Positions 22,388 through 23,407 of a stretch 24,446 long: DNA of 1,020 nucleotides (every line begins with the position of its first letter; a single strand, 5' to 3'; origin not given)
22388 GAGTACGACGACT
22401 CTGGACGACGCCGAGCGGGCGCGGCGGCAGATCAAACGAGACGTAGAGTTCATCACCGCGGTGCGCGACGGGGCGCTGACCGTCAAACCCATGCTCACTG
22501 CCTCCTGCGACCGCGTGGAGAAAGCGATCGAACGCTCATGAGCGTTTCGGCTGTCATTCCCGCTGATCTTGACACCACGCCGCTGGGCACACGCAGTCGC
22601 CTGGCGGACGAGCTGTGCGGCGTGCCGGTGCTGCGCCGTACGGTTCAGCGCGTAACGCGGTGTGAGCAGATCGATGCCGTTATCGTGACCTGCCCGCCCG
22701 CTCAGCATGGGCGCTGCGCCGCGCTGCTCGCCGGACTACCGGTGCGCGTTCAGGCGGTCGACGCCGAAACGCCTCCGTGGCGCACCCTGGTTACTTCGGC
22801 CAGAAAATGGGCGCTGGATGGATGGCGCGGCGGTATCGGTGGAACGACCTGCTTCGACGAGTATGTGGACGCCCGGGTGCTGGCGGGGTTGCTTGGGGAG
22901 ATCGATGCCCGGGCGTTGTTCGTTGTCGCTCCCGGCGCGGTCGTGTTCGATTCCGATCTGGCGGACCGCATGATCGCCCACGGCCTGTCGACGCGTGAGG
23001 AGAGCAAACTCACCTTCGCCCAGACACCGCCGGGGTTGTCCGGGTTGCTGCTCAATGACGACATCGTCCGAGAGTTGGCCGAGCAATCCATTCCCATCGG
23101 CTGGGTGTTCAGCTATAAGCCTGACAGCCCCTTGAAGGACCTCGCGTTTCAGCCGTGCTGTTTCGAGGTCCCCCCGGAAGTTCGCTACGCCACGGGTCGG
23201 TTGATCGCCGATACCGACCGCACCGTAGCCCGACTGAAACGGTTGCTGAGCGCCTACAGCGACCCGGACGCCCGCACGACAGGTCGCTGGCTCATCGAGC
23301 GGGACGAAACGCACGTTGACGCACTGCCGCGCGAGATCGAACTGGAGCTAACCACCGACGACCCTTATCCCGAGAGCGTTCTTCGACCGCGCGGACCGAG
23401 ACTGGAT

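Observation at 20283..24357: Two-gene glycosylation-like module exactly bracketed by ~110-nt inverted repeats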

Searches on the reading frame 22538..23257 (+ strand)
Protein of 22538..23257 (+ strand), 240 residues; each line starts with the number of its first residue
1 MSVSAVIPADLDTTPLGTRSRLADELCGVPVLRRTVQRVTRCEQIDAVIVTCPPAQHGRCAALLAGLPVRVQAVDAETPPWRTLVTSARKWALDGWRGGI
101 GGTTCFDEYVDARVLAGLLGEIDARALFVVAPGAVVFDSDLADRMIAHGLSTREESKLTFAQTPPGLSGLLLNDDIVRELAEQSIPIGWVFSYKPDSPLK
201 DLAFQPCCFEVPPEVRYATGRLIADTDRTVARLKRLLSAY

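Call 71: search_solved_structures(query=window:22538-23257:+, max_evalue=10, show_alignments=3)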
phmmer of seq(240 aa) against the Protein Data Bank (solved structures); distinct sequences matched with E-value up to 10: 2.
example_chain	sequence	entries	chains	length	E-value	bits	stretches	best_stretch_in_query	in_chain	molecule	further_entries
6mly_A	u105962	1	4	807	0.14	14.7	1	148-204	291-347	Bifunctional GH43-CE protein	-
9sm3_A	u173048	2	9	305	1.5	11.3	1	21-72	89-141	Methyltransferase domain protein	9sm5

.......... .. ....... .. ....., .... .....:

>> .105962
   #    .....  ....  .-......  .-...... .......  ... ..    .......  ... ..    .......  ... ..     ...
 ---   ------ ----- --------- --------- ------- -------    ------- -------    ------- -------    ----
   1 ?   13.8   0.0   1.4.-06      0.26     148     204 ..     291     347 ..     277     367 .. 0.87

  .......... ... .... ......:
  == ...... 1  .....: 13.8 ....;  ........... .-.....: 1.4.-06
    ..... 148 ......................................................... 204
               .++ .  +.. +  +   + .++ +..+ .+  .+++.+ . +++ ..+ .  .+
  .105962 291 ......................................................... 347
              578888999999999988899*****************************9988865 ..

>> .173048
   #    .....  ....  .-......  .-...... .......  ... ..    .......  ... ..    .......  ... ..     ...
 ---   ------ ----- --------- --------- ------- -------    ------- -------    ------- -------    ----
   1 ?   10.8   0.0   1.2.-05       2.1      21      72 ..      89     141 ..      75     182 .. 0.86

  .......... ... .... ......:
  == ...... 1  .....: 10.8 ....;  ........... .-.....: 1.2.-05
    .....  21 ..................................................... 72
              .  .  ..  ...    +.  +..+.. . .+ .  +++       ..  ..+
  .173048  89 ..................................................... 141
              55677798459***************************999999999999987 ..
